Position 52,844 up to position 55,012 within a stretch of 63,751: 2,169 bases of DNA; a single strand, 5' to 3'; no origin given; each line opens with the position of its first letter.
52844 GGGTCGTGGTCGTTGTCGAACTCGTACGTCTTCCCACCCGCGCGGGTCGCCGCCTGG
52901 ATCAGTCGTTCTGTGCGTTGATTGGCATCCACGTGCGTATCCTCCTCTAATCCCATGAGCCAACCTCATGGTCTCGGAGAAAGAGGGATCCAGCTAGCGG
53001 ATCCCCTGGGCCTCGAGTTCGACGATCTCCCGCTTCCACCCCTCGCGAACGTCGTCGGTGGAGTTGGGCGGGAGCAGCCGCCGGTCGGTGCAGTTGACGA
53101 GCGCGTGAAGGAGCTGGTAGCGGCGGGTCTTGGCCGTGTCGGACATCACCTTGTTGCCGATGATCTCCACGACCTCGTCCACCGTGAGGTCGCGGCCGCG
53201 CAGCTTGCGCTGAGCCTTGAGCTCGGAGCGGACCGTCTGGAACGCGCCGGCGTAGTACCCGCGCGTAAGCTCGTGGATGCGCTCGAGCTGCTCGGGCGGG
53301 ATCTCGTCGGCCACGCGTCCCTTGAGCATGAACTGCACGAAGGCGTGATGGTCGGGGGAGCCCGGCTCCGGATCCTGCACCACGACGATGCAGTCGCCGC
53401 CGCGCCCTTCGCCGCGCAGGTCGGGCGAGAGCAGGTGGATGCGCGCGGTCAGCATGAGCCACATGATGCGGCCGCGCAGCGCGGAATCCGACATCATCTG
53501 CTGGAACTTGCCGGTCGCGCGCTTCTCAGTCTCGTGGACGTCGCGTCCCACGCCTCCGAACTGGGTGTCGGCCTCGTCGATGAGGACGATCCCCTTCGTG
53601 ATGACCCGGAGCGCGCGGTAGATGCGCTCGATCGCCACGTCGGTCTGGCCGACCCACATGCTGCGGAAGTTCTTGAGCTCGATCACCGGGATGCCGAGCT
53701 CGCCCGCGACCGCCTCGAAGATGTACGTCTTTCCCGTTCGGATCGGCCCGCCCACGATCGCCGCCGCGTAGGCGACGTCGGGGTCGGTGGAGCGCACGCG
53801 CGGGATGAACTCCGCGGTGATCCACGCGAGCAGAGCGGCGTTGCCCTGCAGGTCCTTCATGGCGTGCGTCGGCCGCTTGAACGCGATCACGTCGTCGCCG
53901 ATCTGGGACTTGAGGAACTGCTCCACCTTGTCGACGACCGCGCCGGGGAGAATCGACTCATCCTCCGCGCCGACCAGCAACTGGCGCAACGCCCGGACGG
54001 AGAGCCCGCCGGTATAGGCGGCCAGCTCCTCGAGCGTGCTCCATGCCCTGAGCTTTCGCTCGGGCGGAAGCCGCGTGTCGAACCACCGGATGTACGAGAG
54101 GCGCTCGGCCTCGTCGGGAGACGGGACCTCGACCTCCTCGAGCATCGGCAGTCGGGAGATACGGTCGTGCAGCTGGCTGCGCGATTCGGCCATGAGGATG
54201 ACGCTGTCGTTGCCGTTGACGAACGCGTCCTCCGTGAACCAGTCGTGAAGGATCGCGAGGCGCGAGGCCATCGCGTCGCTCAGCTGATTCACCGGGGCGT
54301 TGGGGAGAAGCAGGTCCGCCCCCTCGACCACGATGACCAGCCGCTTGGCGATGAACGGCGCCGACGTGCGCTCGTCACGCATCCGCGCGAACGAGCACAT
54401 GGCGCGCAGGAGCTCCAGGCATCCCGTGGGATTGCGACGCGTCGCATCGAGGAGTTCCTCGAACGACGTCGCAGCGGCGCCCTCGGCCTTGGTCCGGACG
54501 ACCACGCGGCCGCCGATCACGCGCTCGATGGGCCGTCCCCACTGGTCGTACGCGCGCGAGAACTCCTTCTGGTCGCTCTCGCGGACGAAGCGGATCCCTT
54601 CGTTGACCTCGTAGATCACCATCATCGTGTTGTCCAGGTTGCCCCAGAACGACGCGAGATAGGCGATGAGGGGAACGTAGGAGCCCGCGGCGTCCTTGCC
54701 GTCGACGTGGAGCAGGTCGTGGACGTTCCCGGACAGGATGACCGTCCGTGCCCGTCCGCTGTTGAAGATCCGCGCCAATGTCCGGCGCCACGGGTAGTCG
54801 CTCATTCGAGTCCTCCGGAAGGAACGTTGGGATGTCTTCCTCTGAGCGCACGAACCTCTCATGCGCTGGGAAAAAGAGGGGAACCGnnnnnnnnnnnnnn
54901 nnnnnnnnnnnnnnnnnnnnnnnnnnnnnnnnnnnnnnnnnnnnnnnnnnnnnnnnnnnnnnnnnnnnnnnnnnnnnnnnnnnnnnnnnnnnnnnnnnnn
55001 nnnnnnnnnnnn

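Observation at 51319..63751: Co-directional ~12.4-kb high-GC envelope cluster with an unfamiliar gene combination (top candidate for an undescribed system)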

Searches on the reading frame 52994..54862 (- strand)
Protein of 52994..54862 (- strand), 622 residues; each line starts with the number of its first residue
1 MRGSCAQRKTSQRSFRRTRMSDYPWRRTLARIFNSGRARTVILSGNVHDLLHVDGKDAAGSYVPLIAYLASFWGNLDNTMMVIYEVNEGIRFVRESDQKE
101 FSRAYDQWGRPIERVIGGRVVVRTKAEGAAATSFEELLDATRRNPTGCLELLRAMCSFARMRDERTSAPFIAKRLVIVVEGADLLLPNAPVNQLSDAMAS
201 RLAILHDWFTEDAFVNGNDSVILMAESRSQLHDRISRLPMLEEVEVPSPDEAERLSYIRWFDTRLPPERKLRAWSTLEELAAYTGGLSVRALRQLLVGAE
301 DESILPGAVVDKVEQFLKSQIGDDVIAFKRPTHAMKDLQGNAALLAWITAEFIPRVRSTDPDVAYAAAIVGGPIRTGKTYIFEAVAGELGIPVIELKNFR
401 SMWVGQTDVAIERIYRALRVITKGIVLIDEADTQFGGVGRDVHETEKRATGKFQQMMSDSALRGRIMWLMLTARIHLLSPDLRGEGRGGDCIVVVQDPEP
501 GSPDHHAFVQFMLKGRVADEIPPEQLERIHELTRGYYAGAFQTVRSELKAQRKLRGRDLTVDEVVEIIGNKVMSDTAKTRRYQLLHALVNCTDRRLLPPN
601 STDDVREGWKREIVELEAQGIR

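Call 4: search_protein_families(library=pfam, max_evalue=0.01, proteins=[window:52997-54862:-])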
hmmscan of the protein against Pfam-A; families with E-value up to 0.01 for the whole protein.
seq(622 aa): 1 family
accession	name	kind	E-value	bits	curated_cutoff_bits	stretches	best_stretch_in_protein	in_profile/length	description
PF00004.35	AAA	-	2.6e-16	60.7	21.2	1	370-487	3-122/131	ATPase family associated with various cellular activities (AAA)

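Call 5: search_protein_families(library=ncbifam, max_evalue=0.01, proteins=[window:52994-54862:-])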
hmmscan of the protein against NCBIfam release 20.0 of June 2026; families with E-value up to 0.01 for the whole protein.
window:52994-54862:- (622 aa): 5 families
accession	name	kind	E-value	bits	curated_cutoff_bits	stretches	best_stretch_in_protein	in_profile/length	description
TIGR01243.1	CDC48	subfamily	5.8e-10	38.1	802.65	1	370-555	217-398/733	CDC48 family AAA ATPase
NF003229.0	PRK04195.1-5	equivalog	3.7e-05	22.6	280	1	365-433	44-114/413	replication factor C large subunit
NF008004.0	PRK10733.1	equivalog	0.00013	20.1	1008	1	369-496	189-320/644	ATP-dependent zinc metalloprotease FtsH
NF041006.2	cell_div_CdvC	equivalog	0.0002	20.4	650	1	369-455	138-230/370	cell division protein CdvC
TIGR01241.2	FtsH_fam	equivalog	0.00036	19.4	600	1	370-433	200-265/598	ATP-dependent zinc metalloprotease FtsH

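Call 13: find_homologous_proteins(query=window:52997-54805:-, max_evalue=0.00001)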
Query seq(603 aa) (603 aa): 1504 proteins with E <= 0.00001 among 8000 candidates; the best 120 are listed.
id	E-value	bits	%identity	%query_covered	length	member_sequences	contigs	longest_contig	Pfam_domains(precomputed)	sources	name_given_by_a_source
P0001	0.0e+0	1328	98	100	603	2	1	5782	PF00004.36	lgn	-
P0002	2.8e-268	909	69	100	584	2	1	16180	PF00004.36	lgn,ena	-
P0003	6.3e-247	839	63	100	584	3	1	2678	PF00004.36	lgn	-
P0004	2.3e-225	768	59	100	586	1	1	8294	PF00004.36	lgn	-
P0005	1.6e-219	748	59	100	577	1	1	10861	PF00004.36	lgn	-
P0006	2.4e-170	586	47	100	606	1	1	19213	PF00004.36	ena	-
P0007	2.4e-168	579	49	98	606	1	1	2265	PF00004.36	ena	-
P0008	1.1e-167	577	46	100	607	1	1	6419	PF00004.36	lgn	-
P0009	1.2e-167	577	47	100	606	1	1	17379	PF00004.36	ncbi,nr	ncbi:MAG: AAA family ATPase [Verrucomicrobia bacterium]|nr:AAA family ATPase [Verrucomicrobiota bact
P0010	7.2e-167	574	48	98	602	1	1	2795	PF00004.36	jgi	jgi:hypothetical protein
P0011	7.3e-167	574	47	100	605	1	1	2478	PF00004.36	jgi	-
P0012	1.4e-166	573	48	98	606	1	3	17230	PF00004.36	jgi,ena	jgi:hypothetical protein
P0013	2.5e-166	573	47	100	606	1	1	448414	PF00004.36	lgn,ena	-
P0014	3.0e-166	572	47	99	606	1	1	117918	PF00004.36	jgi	jgi:hypothetical protein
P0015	3.2e-166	572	48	98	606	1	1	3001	PF00004.36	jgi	-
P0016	3.4e-166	572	47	100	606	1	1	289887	PF00004.36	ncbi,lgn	ncbi:MAG: hypothetical protein AMXMBFR84_07290 [Candidatus Hydrogenedentota bacterium]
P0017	1.6e-165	570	47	99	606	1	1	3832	PF00004.36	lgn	-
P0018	6.7e-165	568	48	98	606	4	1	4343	PF00004.36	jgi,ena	-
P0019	8.2e-165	568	48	98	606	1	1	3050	PF00004.36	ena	-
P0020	1.0e-164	567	46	100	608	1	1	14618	PF00004.36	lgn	-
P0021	1.2e-164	567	47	98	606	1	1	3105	PF00004.36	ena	-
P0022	1.7e-164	566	47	99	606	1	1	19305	PF00004.36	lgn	-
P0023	2.1e-164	566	45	100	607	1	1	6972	PF00004.36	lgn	-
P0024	2.9e-164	566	46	100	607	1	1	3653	PF00004.36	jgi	jgi:SpoVK/Ycf46/Vps4 family AAA+-type ATPase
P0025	8.0e-164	564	46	100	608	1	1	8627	PF00004.36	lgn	-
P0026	1.3e-163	564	46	100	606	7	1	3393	PF00004.36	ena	-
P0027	1.4e-163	563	46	100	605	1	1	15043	PF00004.36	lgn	-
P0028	1.9e-163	563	46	100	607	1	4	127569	PF00004.36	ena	-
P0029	2.6e-163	563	46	99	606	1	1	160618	PF00004.36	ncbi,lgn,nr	ncbi:MAG: ATP-binding protein [Verrucomicrobia bacterium]|nr:ATP-binding protein [Verrucomicrobiota 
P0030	2.8e-163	562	47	98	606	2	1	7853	PF00004.36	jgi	jgi:hypothetical protein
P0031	3.0e-163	562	46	100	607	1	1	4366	PF00004.36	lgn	-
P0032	6.7e-163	561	47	99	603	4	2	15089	PF00004.36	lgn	-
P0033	6.7e-163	561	47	100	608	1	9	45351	PF00004.36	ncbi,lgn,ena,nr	ncbi:MAG: ATP-binding protein [Verrucomicrobia bacterium]|nr:ATP-binding protein [Verrucomicrobiota 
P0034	9.9e-163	561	47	99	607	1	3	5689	PF00004.36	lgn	-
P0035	1.0e-162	561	45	100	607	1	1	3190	PF00004.36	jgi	jgi:hypothetical protein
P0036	1.5e-162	560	46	100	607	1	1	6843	PF00004.36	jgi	jgi:SpoVK/Ycf46/Vps4 family AAA+-type ATPase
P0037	1.5e-162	560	47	99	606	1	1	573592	PF00004.36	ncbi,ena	-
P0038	2.4e-162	559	46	100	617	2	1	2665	PF00004.36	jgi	jgi:SpoVK/Ycf46/Vps4 family AAA+-type ATPase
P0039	3.1e-162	559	46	99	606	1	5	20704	PF00004.36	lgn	-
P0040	3.5e-162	559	47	100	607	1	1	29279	PF00004.36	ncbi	-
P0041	5.4e-162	558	47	100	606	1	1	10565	PF00004.36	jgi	jgi:AAA+ superfamily predicted ATPase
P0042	9.0e-162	558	46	98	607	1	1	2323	PF00004.36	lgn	-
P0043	1.5e-161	557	47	100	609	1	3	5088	PF00004.36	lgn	-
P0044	1.8e-161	557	44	100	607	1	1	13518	PF00004.36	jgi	jgi:SpoVK/Ycf46/Vps4 family AAA+-type ATPase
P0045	2.7e-161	556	46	99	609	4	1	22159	PF00004.36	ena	-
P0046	3.4e-161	556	46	99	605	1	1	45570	PF00004.36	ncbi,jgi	ncbi:MAG: AAA family ATPase [Planctomycetota bacterium]|jgi:hypothetical protein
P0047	3.9e-161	555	46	99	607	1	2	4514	PF00004.36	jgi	-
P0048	4.4e-161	555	45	100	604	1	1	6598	PF00004.36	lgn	-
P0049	6.5e-161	555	46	100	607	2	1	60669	PF00004.36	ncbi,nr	ncbi:MAG: ATP-binding protein [Candidatus Sumerlaeia bacterium]|nr:ATP-binding protein [Candidatus S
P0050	1.5e-160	554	47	99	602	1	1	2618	PF00004.36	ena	-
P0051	1.5e-160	554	46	99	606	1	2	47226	PF00004.36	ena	-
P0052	3.5e-160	552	46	100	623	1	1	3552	PF00004.36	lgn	-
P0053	5.8e-160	552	46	100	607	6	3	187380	PF00004.36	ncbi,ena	-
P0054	7.9e-160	551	45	100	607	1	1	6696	PF00004.36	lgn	-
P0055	1.6e-159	550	46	99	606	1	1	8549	PF00004.36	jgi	jgi:SpoVK/Ycf46/Vps4 family AAA+-type ATPase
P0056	1.6e-159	550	47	99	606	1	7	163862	PF00004.36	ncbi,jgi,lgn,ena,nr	ncbi:MAG TPA: ATP-binding protein [Verrucomicrobiota bacterium]|nr:ATP-binding protein [Verrucomicro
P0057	1.8e-159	550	46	100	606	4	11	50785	PF00004.36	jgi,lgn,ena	-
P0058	3.2e-159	549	46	96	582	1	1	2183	PF00004.36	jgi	jgi:SpoVK/Ycf46/Vps4 family AAA+-type ATPase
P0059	6.3e-159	548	45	98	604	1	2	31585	PF00004.36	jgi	jgi:hypothetical protein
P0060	6.7e-159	548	45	100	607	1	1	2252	PF00004.36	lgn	-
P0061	8.0e-159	548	43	100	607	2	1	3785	PF00004.36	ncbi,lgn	ncbi:MAG: AAA family ATPase [bacterium]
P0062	1.2e-158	547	46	100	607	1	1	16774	PF00004.36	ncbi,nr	ncbi:MAG: ATP-binding protein [bacterium]|nr:ATP-binding protein [bacterium]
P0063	1.5e-158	547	45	100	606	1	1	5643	PF00004.36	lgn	-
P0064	1.6e-158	547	45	100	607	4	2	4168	PF00004.36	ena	-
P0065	1.8e-158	547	45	100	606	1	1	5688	PF00004.36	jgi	-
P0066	2.4e-158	546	45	100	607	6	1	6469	PF00004.36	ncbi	-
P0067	2.5e-158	546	47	98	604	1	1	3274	PF00004.36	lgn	-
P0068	2.7e-158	546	46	100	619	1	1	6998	PF00004.36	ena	-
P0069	3.0e-158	546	45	100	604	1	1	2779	PF00004.36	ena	-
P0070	4.6e-158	545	46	98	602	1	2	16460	PF00004.36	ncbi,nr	ncbi:MAG: ATP-binding protein [Verrucomicrobiales bacterium]|nr:ATP-binding protein [Verrucomicrobia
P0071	5.9e-158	545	44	99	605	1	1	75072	PF00004.36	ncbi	ncbi:MAG: ATP-binding protein [Planctomycetota bacterium]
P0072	8.3e-158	544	45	100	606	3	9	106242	PF00004.36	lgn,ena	-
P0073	8.6e-158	544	46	98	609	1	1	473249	PF00004.36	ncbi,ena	-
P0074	9.5e-158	544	45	99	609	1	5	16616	PF00004.36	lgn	-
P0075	1.0e-157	544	45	100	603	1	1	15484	PF00004.36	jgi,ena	-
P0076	1.1e-157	544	44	100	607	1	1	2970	PF00004.36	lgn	-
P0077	1.1e-157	544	46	99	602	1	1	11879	PF00004.36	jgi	jgi:hypothetical protein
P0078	1.1e-157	544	46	100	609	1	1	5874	PF00004.36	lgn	-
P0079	1.2e-157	544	44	100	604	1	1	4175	PF00004.36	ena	-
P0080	1.3e-157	544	46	99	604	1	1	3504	PF00004.36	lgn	-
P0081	1.5e-157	544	45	100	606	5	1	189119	PF00004.36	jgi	-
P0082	1.5e-157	544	46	100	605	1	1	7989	PF00004.36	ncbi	-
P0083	1.8e-157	543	44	100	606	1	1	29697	PF00004.36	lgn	-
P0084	2.3e-157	543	43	99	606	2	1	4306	PF00004.36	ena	-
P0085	2.8e-157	543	45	100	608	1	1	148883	PF00004.36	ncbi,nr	ncbi:MAG: ATP-binding protein [Verrucomicrobiales bacterium]|nr:ATP-binding protein [Verrucomicrobia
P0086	2.8e-157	543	46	98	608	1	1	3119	PF00004.36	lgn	-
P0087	3.5e-157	542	44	99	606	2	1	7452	PF00004.36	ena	-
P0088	4.3e-157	542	44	100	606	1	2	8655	PF00004.36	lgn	-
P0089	4.6e-157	542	46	100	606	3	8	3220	PF00004.36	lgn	-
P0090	5.3e-157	542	45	100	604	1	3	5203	PF00004.36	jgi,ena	-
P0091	5.4e-157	542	45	99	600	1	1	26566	PF00004.36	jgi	jgi:SpoVK/Ycf46/Vps4 family AAA+-type ATPase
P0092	6.4e-157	542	45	99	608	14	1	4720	PF00004.36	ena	-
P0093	1.1e-156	541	45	99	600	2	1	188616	PF00004.36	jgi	jgi:SpoVK/Ycf46/Vps4 family AAA+-type ATPase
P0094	1.1e-156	541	44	100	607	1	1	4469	PF00004.36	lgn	-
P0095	1.1e-156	541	44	100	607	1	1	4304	PF00004.36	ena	-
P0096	1.3e-156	540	46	100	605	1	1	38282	PF00004.36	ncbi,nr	ncbi:MAG: ATP-binding protein [Verrucomicrobia bacterium]|nr:ATP-binding protein [Verrucomicrobiota 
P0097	1.5e-156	540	46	99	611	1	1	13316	PF00004.36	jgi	jgi:hypothetical protein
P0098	1.6e-156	540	46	99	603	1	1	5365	PF00004.36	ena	-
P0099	1.7e-156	540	46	98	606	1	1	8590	PF00004.36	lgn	-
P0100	1.9e-156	540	45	99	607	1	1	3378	PF00004.36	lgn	-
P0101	2.2e-156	540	46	99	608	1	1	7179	PF00004.36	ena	-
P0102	2.6e-156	540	46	99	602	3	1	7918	PF00004.36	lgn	-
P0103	2.6e-156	539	44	100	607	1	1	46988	PF00004.36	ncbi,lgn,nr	ncbi:MAG: ATP-binding protein [Candidatus Hydrogenedentes bacterium]|nr:ATP-binding protein [Candida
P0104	2.8e-156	539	46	99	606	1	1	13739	PF00004.36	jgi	-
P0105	3.3e-156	539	46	98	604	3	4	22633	PF00004.36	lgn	-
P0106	3.5e-156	539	44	100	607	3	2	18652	PF00004.36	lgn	-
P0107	4.2e-156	539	44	100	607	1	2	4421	PF00004.36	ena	-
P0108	4.9e-156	539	46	99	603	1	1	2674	PF00004.36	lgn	-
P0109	5.6e-156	538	46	99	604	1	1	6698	PF00004.36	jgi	jgi:SpoVK/Ycf46/Vps4 family AAA+-type ATPase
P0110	7.2e-156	538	44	100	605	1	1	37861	PF00004.36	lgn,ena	-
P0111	7.2e-156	538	46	99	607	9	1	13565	PF00004.36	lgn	-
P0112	8.3e-156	538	44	100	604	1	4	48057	PF00004.36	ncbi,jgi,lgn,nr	ncbi:MAG: ATP-binding protein [Verrucomicrobia bacterium]|nr:ATP-binding protein [Verrucomicrobiota 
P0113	9.3e-156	538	46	99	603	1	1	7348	PF00004.36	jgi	jgi:SpoVK/Ycf46/Vps4 family AAA+-type ATPase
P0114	1.1e-155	537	45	98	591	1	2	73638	PF00004.36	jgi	jgi:hypothetical protein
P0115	1.2e-155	537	46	99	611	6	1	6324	PF00004.36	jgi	jgi:hypothetical protein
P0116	1.2e-155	537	46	99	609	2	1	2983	PF00004.36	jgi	-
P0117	1.2e-155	537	45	100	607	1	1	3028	PF00004.36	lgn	-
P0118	1.5e-155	537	46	99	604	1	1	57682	PF00004.36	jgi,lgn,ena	-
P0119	1.5e-155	537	45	100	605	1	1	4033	PF00004.36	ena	-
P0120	1.6e-155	537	46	99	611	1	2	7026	PF00004.36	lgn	-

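Call 14: find_encoding_contigs(protein=P0002, flank=10000, max_places=2)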
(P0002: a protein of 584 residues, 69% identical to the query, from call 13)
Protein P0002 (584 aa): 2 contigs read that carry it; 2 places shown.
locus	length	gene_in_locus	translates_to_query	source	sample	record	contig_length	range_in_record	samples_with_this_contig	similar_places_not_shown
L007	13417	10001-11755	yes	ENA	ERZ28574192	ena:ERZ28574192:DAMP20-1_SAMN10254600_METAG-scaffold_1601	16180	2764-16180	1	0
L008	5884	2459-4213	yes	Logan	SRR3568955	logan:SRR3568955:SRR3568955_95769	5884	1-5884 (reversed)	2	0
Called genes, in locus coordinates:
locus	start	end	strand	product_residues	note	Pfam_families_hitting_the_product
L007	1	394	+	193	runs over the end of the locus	PF02572:CobA_CobO_BtuR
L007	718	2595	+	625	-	-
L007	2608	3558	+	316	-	PF00092:VWA, PF13519:VWA_2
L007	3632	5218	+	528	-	PF00691:OmpA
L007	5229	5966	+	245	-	-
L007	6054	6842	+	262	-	-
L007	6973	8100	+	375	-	-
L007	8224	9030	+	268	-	PF00528:BPD_transp_1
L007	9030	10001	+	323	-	PF00005:ABC_tran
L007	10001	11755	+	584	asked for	PF00004:AAA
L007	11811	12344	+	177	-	-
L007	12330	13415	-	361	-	?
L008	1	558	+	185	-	?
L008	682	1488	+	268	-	PF00528:BPD_transp_1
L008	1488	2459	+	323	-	PF00005:ABC_tran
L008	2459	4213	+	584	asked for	PF00004:AAA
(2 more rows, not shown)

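Call 15: find_encoding_contigs(protein=P0016, flank=10000, max_places=2)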
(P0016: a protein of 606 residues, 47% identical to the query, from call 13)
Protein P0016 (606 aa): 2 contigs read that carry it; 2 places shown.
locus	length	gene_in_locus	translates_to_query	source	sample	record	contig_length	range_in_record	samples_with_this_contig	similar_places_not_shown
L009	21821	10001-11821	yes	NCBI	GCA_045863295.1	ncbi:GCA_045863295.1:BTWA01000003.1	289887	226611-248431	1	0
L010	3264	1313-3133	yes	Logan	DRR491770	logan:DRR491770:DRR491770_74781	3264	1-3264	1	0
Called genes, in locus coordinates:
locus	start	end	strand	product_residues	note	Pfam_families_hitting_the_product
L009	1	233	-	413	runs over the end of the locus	-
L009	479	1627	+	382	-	PF14607:GxDLY, PF13472:Lipase_GDSL_2, PF14606:Lipase_GDSL_3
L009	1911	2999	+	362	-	PF05359:DUF748 (faint), PF00691:OmpA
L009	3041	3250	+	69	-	-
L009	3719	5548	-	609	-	PF13174:TPR_6 (faint), PF13428:TPR_14 (faint), PF07719:TPR_2 (faint), PF12895:ANAPC3 (weak), PF13432:TPR_16 (weak), PF14559:TPR_19 (weak), PF14559:TPR_19, PF13432:TPR_16 (weak), +8 more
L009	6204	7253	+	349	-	PF07963:N_methyl, PF07596:SBP_bac_10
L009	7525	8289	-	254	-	PF13489:Methyltransf_23 (weak), PF08241:Methyltransf_11, PF13649:Methyltransf_25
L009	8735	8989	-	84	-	-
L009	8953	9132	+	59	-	-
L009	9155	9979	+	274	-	-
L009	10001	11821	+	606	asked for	PF00004:AAA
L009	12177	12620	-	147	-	PF00903:Glyoxalase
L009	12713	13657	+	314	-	PF01336:tRNA_anti-codon, PF01966:HD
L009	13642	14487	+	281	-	-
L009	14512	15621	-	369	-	PF01408:GFO_IDH_MocA, PF03447:NAD_binding_3, PF22725:GFO_IDH_MocA_C3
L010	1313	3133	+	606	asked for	PF00004:AAA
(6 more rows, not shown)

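Call 16: find_encoding_contigs(protein=P0029, flank=10000, max_places=2)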
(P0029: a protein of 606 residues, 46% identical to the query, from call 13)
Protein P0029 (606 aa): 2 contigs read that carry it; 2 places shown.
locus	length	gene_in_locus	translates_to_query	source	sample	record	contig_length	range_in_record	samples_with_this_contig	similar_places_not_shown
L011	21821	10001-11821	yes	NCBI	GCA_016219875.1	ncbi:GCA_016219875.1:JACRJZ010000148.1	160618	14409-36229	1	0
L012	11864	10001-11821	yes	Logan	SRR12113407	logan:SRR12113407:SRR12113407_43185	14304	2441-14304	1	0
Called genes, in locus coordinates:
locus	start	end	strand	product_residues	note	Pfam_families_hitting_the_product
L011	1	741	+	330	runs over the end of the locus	PF00092:VWA, PF13519:VWA_2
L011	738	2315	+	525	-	PF00691:OmpA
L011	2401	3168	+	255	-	-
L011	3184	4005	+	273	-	-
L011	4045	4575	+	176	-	-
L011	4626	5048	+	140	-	-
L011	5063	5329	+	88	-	-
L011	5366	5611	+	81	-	-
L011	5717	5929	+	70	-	-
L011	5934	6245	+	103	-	PF02452:PemK_toxin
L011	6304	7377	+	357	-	-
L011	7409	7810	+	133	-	-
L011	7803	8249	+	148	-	PF01844:HNH, PF14279:HNH_5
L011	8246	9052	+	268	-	PF00528:BPD_transp_1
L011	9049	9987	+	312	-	PF00005:ABC_tran, PF13304:AAA_21 (faint)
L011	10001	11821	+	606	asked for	PF00004:AAA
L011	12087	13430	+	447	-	PF04055:Radical_SAM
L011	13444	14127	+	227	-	-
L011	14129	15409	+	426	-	PF00890:FAD_binding_2 (weak), PF01266:DAO (weak), PF01494:FAD_binding_3, PF04820:Trp_halogenase, PF07992:Pyr_redox_2 (weak), PF12831:FAD_oxidored, PF13450:NAD_binding_8 (weak), PF04820:Trp_halogenase, +2 more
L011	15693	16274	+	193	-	-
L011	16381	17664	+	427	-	PF00501:AMP-binding, PF14535:AMP-binding_C_2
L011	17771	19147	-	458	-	PF01546:Peptidase_M20, PF07687:M20_dimer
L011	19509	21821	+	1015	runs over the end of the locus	PF17128:DUF5107, PF00515:TPR_1 (faint), PF07719:TPR_2 (faint), PF13414:TPR_11 (faint), PF13432:TPR_16 (faint)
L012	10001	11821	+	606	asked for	PF00004:AAA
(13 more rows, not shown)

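Call 20: search_protein_families(library=padloc, max_evalue=0.01, proteins=[window:52994-54805:-])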
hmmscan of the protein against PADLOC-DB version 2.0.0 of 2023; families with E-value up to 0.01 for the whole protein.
window:52994-54805:- (603 aa): 1 family
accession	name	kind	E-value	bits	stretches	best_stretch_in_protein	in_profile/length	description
PDLC04232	IetA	-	0.0016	15.9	1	351-426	121-196/330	-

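Call 27: find_related_loci(query=A1, collection=genome_contigs, flank=10000)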
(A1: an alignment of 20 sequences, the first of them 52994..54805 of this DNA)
Query A1 (603 aa) in genome_contigs; peptide patterns used: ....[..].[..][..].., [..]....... (x = any residue, [..] = any of these).
599 stretches matched a pattern (row limit reached: there are more); 525 encode a relative of the query (tblastn E <= 1e-3); the best 80 are kept; 80 distinct loci.
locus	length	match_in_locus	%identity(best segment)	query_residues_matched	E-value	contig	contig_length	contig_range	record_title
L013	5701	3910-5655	69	3-602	0e+0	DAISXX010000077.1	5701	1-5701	MAG TPA_asm: Patescibacteria group bacterium isolate CTOTU9708 NODE_1709_length_5701_cov_4.484237, whole genome shotgun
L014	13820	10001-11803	47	4-603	7e-172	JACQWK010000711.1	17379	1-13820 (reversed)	MAG: Verrucomicrobia bacterium isolate NC_groundwater_1487_Ag_S-0.65um_59_29 S_p65_S5_coassembly_k141_5286064, whole gen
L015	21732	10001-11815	46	1-603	2e-171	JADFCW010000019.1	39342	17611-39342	MAG: Candidatus Sumerlaeota bacterium isolate DG2.163 NODE_13_length_39988_cov_2.588207_2, whole genome shotgun sequence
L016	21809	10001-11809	47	3-603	2e-170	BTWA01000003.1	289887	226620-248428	MAG: Candidatus Hydrogenedentota bacterium AMX-MBFR-84 DNA, sequence03, whole genome shotgun sequence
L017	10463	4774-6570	47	3-602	6e-168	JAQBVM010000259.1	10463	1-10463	MAG: Verrucomicrobia bacterium isolate casp150-mb.181 NODE_16187_length_10463_cov_0.089251, whole genome shotgun sequenc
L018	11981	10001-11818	46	1-603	2e-167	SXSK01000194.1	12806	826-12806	MAG: Verrucomicrobiales bacterium isolate F1-140-MAGs082 F1-140__c277654, whole genome shotgun sequence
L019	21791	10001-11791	46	8-603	8e-167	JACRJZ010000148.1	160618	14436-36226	MAG: Verrucomicrobia bacterium isolate NC_groundwater_1842_Pr3_B-0.1um_64_53 SR-2_scaffold_141_3480441, whole genome sho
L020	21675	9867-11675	46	3-603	6e-166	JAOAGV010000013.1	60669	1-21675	MAG: Candidatus Sumerlaeia bacterium isolate SKW40 NODE_13_length_60669_cov_3.315811, whole genome shotgun sequence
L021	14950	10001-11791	47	8-603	1e-163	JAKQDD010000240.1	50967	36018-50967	MAG: Verrucomicrobiota bacterium isolate USDE_maxbin.037 k141_984900, whole genome shotgun sequence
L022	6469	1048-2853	45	4-603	7e-164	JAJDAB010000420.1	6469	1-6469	MAG: Candidatus Hydrogenedentota bacterium isolate OFTM269 OFTM269_419, whole genome shotgun sequence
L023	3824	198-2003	43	3-602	1e-168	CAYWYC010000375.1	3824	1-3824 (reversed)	MAG TPA_asm: uncultured Candidatus Sumerlaeota bacterium isolate SRP252850_co1_211 genome assembly, contig: NODE_43834_l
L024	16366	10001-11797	46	8-603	9e-162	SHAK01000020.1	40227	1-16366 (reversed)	MAG: Limisphaerales bacterium isolate MED-G186 Pedosphaeraceae-MED-G186-C20, whole genome shotgun sequence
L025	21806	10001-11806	43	4-603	2e-161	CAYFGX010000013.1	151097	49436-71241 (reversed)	MAG TPA_asm: uncultured Verrucomicrobiota bacterium isolate ERP003628_co2_45 genome assembly, contig: NODE_43_length_151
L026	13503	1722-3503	45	11-603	1e-161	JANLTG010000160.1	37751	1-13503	MAG: bacterium isolate OTE_25_metabat_226 OTE_25_k141_104966, whole genome shotgun sequence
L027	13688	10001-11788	46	8-602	5e-161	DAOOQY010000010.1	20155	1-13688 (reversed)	MAG TPA_asm: Verrucomicrobiota bacterium isolate AMR_MDS_2559 NODE_3259_length_20155_cov_5.772935, whole genome shotgun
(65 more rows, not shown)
